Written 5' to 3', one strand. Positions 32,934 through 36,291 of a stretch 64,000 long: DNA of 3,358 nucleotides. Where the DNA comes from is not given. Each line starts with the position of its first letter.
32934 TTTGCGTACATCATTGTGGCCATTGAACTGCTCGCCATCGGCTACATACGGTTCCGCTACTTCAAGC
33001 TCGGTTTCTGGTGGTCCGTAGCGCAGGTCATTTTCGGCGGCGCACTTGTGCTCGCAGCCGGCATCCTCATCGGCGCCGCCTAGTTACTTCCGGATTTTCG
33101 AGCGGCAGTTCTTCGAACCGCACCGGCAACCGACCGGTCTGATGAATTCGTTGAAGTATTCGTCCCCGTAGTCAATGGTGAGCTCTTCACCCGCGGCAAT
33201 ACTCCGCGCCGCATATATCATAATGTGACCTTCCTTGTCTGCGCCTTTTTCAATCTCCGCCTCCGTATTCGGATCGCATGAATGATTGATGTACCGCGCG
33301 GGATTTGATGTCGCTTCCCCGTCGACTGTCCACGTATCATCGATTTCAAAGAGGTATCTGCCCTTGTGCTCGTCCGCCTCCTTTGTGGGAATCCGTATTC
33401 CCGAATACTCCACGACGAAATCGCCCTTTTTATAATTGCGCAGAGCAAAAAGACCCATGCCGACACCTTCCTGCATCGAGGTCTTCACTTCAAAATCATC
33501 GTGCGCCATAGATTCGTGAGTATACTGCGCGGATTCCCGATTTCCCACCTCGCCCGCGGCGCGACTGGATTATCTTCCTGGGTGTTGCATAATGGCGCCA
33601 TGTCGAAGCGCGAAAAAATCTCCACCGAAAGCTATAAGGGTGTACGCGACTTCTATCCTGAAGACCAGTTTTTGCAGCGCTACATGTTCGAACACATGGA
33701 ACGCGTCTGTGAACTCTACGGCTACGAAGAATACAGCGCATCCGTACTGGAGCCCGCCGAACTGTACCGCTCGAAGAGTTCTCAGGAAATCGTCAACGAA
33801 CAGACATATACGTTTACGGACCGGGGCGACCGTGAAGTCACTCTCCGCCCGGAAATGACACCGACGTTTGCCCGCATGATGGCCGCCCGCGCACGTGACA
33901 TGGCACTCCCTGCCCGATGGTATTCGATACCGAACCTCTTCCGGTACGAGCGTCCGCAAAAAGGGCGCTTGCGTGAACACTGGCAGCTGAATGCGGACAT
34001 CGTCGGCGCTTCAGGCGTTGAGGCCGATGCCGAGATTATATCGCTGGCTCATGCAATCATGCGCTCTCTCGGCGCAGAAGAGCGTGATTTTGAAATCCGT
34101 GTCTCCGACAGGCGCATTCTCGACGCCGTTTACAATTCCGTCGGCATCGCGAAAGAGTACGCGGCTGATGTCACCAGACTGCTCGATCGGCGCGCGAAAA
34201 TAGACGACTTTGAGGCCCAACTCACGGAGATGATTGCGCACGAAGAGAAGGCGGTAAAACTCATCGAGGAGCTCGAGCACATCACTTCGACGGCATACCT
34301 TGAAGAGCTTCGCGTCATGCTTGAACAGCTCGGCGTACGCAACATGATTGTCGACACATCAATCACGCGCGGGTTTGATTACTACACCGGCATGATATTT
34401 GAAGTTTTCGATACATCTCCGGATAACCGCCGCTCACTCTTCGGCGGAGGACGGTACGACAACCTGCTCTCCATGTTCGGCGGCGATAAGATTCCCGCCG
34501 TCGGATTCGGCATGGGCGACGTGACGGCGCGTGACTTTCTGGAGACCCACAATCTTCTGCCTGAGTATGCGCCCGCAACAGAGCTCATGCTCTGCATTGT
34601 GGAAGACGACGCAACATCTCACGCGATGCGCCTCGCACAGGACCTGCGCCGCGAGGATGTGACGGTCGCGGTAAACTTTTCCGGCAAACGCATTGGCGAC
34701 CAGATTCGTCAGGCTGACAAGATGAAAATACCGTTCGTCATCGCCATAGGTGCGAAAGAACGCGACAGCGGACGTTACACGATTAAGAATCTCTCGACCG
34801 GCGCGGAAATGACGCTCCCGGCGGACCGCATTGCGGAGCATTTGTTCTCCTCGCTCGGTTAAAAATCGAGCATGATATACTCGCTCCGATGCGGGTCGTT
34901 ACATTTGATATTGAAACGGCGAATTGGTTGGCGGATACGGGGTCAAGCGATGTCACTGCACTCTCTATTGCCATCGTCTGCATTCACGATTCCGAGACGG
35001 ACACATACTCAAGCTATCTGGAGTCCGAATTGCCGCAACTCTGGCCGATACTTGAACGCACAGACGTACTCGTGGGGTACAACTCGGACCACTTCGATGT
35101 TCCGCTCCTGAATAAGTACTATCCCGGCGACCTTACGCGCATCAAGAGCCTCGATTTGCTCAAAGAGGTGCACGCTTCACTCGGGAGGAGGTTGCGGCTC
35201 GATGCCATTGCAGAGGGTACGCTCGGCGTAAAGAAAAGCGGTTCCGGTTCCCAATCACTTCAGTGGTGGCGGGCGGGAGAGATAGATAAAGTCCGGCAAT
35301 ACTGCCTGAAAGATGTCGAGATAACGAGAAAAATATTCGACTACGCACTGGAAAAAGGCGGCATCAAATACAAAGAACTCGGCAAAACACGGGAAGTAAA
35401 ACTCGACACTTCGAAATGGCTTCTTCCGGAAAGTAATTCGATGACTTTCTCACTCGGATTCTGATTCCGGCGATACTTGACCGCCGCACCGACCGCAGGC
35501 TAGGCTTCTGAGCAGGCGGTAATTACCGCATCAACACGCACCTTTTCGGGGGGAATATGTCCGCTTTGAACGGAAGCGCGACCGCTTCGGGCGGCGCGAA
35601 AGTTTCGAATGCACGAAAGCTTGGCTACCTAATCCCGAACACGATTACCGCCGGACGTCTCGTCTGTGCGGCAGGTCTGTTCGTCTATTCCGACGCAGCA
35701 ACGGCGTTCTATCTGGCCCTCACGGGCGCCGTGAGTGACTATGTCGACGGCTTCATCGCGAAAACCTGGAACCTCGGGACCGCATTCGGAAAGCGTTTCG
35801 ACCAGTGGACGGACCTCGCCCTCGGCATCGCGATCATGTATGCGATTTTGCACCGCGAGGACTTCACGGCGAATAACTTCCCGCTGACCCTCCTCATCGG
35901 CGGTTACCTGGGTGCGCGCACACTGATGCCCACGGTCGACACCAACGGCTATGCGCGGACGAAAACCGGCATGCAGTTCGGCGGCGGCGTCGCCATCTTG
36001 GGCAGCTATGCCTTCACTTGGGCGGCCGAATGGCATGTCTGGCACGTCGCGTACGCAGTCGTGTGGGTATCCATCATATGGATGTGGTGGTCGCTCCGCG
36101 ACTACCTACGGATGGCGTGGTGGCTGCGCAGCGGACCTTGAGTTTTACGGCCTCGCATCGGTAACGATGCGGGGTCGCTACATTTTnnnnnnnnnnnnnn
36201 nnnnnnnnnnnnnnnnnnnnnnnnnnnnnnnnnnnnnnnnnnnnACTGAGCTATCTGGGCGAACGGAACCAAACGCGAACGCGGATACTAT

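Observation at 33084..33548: Bacterial SET-domain protein divergent from hisS and tail-to-tail with a VIT-like gene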

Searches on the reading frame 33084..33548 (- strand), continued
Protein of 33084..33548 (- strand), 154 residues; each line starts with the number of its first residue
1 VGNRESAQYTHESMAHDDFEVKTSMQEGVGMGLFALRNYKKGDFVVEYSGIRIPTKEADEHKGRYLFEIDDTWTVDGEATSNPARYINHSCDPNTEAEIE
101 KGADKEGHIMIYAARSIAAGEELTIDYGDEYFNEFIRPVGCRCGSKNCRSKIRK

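Call 27: predict_structure(alignment_id=A1)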
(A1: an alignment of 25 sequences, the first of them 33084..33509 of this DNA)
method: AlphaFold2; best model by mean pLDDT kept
length: 141 residues; sequences in the alignment: 25
mean_pLDDT: 80.3   pTM: 0.76
mean pLDDT of the five models: 80.3, 77.6, 77.0, 76.6, 76.2
residues with pLDDT >= 90: 48; 70-90: 62; 50-70: 16; < 50: 15
segments of 3 or more residues with pLDDT < 50: 117-126, 139-141
pLDDT, mean of each block of 10 residues (from residue 1): 76 81 96 91 82 84 87 88 89 89 95 63 47 61 34
secondary structure, 60 per line:
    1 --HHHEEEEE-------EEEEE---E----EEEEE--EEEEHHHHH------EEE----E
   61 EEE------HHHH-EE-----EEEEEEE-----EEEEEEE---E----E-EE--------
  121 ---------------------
elements in order: E6-10 E18-22 E31-35 E38-41 H42-46 E53-55 E60-63 H70-73 E82-88 E94-100
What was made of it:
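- On Post-SET-containing SET enzymes: Zn binding was not tested, and the model confidence is low here (call 27).
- Predicted fold: AF2 model with pLDDT 80 (call 27). The post-SET and the linker before it are poorly modelled (pLDDT below 50 for residues 117-126, call 27).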

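Call 32: fold_search(model_id=the predicted structure, library=pdb)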
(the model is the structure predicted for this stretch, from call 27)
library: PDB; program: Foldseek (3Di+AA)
matches with E <= 10: 615; with E <= 0.001: 370
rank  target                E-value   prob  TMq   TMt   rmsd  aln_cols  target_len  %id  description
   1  6u9m_A                8.9e-13  1.00  0.78  0.74   2.2       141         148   38  MLL1 SET N3861I/Q3867L bound to inhibitor 16 (TC-5109) (released 2020-07-01)
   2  6u9k_B                2.2e-12  1.00  0.78  0.74   2.2       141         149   38  MLL1 SET N3861I/Q3867L bound to inhibitor 18 (TC-5153) (released 2020-07-01)
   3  6u9k_A                2.2e-12  1.00  0.74  0.70   3.2       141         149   38  MLL1 SET N3861I/Q3867L bound to inhibitor 18 (TC-5153) (released 2020-07-01)
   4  7w67_C                3.1e-12  1.00  0.77  0.69   3.9       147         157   36  The crystal structure of MLL1 (N3861I/Q3867L/C3882SS)-RBBP5-ASH2L in complex with H3K4me0 peptide (released 2022-09-07)
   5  2w5z_A                4.4e-12  1.00  0.76  0.61   2.6       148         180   36  Ternary Complex of the Mixed Lineage Leukaemia (MLL1) SET Domain with the cofactor product S-Adenosylhomocysteine and  (released 2009-02-10)
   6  6u9n_B                5.6e-12  1.00  0.78  0.75   2.2       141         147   38  MLL1 SET N3861I/Q3867L bound to inhibitor 14 (TC-5139) (released 2020-07-01)
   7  5f5e                  5.6e-12  1.00  0.77  0.73   2.4       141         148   38  The Crystal Structure of MLL1 SET domain with N3816I/Q3867L mutation (released 2016-02-24)
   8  6u9n_A                1.3e-11  1.00  0.77  0.74   2.4       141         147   38  MLL1 SET N3861I/Q3867L bound to inhibitor 14 (TC-5139) (released 2020-07-01)
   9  7w6a_C                1.4e-11  1.00  0.75  0.67   3.8       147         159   37  Crystal structure of the MLL1 (N3861I/Q3867L/C3882SS)-RBBP5-ASH2L complex (released 2022-09-07)
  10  2w5y                  2.0e-11  1.00  0.78  0.65   2.2       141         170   38  Binary Complex of the Mixed Lineage Leukaemia (MLL1) SET Domain with the cofactor product S-Adenosylhomocysteine. (released 2009-02-10)
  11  5f6l_A                2.1e-11  1.00  0.77  0.71   2.5       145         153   38  The crystal structure of MLL1 (N3861I/Q3867L) in complex with RbBP5 and Ash2L (released 2016-02-24)
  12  4z4p                  2.5e-11  1.00  0.79  0.70   3.3       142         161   37  Structure of the MLL4 SET Domain (released 2015-09-09)
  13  7w6j_C                3.1e-11  1.00  0.76  0.69   3.0       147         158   36  The crystal structure of MLL1 (N3861I/Q3867L/C3882SS)-RBBP5-ASH2L in complex with H3K4me2 peptide (released 2022-09-07)
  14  5f6k_C                6.8e-11  1.00  0.77  0.72   2.9       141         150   34  Crystal structure of the MLL3-Ash2L-RbBP5 complex (released 2016-02-24)
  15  7w6l_E                8.1e-11  1.00  0.79  0.74   2.4       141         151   34  The crystal structure of MLL3-RBBP5-ASH2L in complex with H3K4me0 peptide (released 2022-09-07)
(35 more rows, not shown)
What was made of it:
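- Foldseek TM 0.78 to MLL1 (call 32).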

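Call 40: search_protein_representatives(protein=window:33084-33509:-)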
Query: 141 residues. Proteins with E-value up to 0.001 (for the whole library): 14839; up to 1e-10: 2278; up to 1e-30: 22. The best 150 are listed.
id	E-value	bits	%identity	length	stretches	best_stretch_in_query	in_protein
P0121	4.9e-56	205.0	48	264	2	10-140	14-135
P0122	1.5e-43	164.5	37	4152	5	12-117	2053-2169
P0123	5.6e-41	156.2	58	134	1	3-137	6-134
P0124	4.2e-40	153.3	62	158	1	9-135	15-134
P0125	4.4e-40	153.3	59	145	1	3-131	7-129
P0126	5.3e-40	153.0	56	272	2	6-99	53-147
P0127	6.3e-40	152.8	61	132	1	12-132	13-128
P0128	2.4e-37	144.4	62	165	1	15-132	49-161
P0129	5.4e-37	143.3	44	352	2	18-137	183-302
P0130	1.2e-36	142.1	55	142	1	15-131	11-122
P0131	8.4e-35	136.1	52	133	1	6-134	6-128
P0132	4.0e-34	134.0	56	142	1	14-131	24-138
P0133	5.1e-34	133.6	55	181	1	15-140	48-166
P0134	2.7e-33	131.3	56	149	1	13-132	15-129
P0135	1.1e-32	129.2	53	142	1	14-138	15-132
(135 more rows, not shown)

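Call 53: search_protein_families(library=padloc, proteins=[window:33084-33509:-], max_evalue=0.01)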
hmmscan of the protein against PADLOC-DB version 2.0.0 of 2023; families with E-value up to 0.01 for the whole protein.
window:33084-33509:- (141 aa): 0 families

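Call 54: search_protein_families(library=phrogs, proteins=[window:33084-33509:-], max_evalue=0.01)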
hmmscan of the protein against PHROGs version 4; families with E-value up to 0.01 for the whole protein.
window:33084-33509:- (141 aa): 1 family
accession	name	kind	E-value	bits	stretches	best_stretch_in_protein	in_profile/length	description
phrog_34170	-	unknown function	0.009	16.5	0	63-116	223-277/296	-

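Call 67: find_encoding_contigs(protein=window:33084-33509:-, flank=2000, max_places=3)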
Protein window:33084-33509:- (141 aa): 1 contig read that carries it; 1 place shown.
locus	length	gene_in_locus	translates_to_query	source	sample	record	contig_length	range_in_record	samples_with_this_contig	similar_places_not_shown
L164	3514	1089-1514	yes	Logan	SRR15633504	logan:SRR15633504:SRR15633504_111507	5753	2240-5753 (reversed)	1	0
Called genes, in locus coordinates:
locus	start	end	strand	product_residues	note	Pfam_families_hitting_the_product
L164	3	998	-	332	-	?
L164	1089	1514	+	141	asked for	PF00856:SET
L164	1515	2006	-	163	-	PF01988:VIT1 (weak)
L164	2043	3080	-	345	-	PF07681:DoxX (faint)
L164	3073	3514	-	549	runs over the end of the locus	PF01565:FAD_binding_4, PF02913:FAD-oxidase_C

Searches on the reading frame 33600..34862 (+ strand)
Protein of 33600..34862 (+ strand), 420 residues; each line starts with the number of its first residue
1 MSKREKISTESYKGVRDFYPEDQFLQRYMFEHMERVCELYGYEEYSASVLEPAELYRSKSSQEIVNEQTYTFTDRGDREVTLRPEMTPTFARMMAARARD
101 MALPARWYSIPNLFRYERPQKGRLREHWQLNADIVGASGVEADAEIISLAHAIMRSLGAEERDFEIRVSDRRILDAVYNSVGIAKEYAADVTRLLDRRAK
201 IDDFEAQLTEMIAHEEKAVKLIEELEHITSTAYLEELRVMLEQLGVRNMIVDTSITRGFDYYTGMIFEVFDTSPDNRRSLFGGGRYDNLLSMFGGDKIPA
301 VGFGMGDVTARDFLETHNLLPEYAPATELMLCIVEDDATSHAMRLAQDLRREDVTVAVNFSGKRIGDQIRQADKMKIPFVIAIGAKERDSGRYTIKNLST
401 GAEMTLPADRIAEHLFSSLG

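Call 3: search_protein_families(library=pfam, proteins=[window:33600-34862:+], max_evalue=0.01)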
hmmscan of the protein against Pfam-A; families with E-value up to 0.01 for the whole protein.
window:33600-34862:+ (420 aa): 4 families
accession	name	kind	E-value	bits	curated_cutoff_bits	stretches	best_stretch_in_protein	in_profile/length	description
PF13393.11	tRNA-synt_His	-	5.1e-48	164.3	25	1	14-305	1-303/308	Histidyl-tRNA synthetase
PF03129.25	HGTP_anticodon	-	4.9e-14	52.7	21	1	333-413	6-89/94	Anticodon binding domain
PF00587.30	tRNA-synt_2b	-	4.1e-12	47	29.3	1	70-229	1-110/179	tRNA synthetase class II core domain (G, H, P, S and T)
PF01409.25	tRNA-synt_2d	-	0.00088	19.3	19.8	1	67-160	65-157/246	tRNA synthetases class II core domain (F)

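Call 4: search_protein_families(library=ncbifam, proteins=[window:33600-34862:+], max_evalue=0.01)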
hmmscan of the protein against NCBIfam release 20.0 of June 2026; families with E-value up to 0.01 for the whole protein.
window:33600-34862:+ (420 aa): 32 families (the best 25 are shown)
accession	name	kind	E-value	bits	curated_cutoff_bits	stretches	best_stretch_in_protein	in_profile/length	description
TIGR00442.1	hisS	equivalog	1.8e-106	356.6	286.75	1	11-406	2-404/406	histidine--tRNA ligase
NF009085.0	PRK12420.1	equivalog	8.2e-61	206.6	540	1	10-413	5-424/426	histidine--tRNA ligase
TIGR00443.1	hisZ_biosyn_reg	equivalog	1.1e-57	195.5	271.65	1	16-305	1-303/314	ATP phosphoribosyltransferase regulatory subunit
NF008940.0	PRK12292.2-3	equivalog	2.2e-44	151.8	450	1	13-385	7-393/404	ATP phosphoribosyltransferase regulatory subunit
NF008942.0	PRK12292.2-5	equivalog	1.1e-40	139.5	643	1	5-414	5-426/434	ATP phosphoribosyltransferase regulatory subunit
NF008941.0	PRK12292.2-4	equivalog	2.2e-39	135.5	447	1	10-366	8-368/393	ATP phosphoribosyltransferase regulatory subunit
NF008936.0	PRK12292.1-3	equivalog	1.4e-35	122.9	492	2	13-225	9-218/406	ATP phosphoribosyltransferase regulatory subunit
NF008953.0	PRK12295.1-6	equivalog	3.3e-29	102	384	2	35-216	21-195/384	ATP phosphoribosyltransferase regulatory subunit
NF008945.0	PRK12292.3-3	equivalog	2.6e-24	86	409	1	14-290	5-285/368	ATP phosphoribosyltransferase regulatory subunit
NF008939.0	PRK12292.2-1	equivalog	1.7e-22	79.8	335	1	11-356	5-362/391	ATP phosphoribosyltransferase regulatory subunit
NF009086.0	PRK12421.1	equivalog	1.9e-22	79.7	318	1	14-366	12-368/389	ATP phosphoribosyltransferase regulatory subunit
NF008935.0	PRK12292.1-1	equivalog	8.3e-21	74.4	350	1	36-366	31-360/382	ATP phosphoribosyltransferase regulatory subunit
NF008938.0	PRK12292.1-6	equivalog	1.5e-19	70.2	833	1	12-381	9-388/420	ATP phosphoribosyltransferase regulatory subunit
NF008951.0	PRK12295.1-4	equivalog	5.4e-18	65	364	2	248-305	305-361/374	ATP phosphoribosyltransferase regulatory subunit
TIGR00418.1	thrS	equivalog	6.8e-18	64.9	383.65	2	329-415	475-561/565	threonine--tRNA ligase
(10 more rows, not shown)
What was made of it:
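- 33600..34862 (+): hisS (histidine--tRNA ligase), the divergent neighbour. TIGR00442 at 356.6 bits against a cutoff of 286.75 (call 4); Pfam tRNA-synt_His and HGTP_anticodon (call 3).
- Checked: The hisS ATG is at 33600 (TIGR00442, 356.6 bits, call 4).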

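Call 51: find_related_loci(query=window:33600-34862:+, collection=metagenome_contigs, flank=3500)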
Query window:33600-34862:+ (420 aa) in metagenome_contigs; peptide patterns used: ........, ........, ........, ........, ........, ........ (x = any residue, [..] = any of these).
367 stretches matched a pattern; 316 encode a relative of the query (tblastn E <= 1e-3); the best 80 are kept; 80 distinct loci.
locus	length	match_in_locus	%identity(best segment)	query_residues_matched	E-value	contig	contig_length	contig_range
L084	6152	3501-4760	86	1-420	0e+0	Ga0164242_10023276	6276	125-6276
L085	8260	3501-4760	86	1-420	0e+0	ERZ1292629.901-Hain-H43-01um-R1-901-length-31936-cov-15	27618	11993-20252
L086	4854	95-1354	86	1-420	0e+0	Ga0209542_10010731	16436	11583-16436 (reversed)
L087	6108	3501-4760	86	1-420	0e+0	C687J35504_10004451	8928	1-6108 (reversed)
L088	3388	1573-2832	85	1-420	0e+0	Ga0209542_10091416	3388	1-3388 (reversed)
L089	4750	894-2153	85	1-420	0e+0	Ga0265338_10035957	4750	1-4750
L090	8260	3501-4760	85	1-420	0e+0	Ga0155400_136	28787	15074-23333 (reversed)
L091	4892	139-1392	85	3-420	0e+0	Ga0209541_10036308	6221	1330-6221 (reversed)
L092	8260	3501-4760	85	1-420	0e+0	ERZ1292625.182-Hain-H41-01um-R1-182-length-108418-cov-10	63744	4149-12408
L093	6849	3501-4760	85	1-420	0e+0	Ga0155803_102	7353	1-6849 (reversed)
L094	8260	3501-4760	85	1-420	0e+0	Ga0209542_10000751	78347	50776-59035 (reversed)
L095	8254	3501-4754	85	3-420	0e+0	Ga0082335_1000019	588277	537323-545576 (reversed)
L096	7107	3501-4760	85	1-420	0e+0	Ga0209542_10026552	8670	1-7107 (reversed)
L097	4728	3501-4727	86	1-409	0e+0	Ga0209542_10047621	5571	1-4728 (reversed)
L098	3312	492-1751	80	1-420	0e+0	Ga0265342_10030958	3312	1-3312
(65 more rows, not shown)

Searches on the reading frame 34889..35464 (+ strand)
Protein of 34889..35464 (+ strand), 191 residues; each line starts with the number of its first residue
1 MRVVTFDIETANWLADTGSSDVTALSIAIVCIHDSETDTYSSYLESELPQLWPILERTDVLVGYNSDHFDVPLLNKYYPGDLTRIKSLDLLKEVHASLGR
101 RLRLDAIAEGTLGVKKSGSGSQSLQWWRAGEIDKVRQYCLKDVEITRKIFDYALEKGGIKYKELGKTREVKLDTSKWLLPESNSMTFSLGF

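Call 3: search_protein_families(library=pfam, proteins=[window:34889-35464:+], max_evalue=0.01)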
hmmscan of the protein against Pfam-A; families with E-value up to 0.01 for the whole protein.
window:34889-35464:+ (191 aa): 2 families
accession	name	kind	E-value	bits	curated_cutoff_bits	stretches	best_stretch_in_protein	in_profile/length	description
PF13482.12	RNase_H_2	-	2.7e-09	37.6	22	1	6-152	3-163/165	RNase_H superfamily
PF10108.15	DNA_pol_B_exo2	-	2.4e-06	27.8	24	1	88-146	106-166/213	Predicted 3'-5' exonuclease related to the exonuclease domain of PolB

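Call 53: search_protein_families(library=padloc, proteins=[window:34889-35464:+], max_evalue=0.01)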
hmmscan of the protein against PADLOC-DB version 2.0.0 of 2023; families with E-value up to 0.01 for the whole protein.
window:34889-35464:+ (191 aa): 0 families

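Call 54: search_protein_families(library=phrogs, proteins=[window:34889-35464:+], max_evalue=0.01)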
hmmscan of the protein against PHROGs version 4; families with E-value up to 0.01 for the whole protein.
window:34889-35464:+ (191 aa): 6 families
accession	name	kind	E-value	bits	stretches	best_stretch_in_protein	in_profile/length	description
phrog_403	-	DNA, RNA and nucleotide metabolism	3.8e-16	59.9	1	1-155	65-248/321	DNA polymerase exonuclease subunit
phrog_17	-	DNA, RNA and nucleotide metabolism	1.4e-08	34.2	1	1-151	670-822/1445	DNA polymerase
phrog_1252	-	DNA, RNA and nucleotide metabolism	1.7e-05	24.6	0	34-83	75-126/663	DNA polymerase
phrog_192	-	DNA, RNA and nucleotide metabolism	3.5e-05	24.3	1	48-95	178-224/397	DNA polymerase exonuclease subunit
phrog_262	-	DNA, RNA and nucleotide metabolism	3.8e-05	22.9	0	88-149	263-324/856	DNA polymerase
phrog_2062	-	DNA, RNA and nucleotide metabolism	0.00076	19.2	0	97-149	273-325/502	DNA polymerase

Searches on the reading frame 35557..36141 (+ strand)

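Call 3: search_protein_families(library=pfam, proteins=[window:35557-36141:+], max_evalue=0.01)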
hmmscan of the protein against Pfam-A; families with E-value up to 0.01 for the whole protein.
window:35557-36141:+ (194 aa): 1 family
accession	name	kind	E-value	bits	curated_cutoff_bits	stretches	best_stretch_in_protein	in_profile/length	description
PF01066.26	CDP-OH_P_transf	-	3.5e-12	47.4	22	1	25-178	2-152/152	CDP-alcohol phosphatidyltransferase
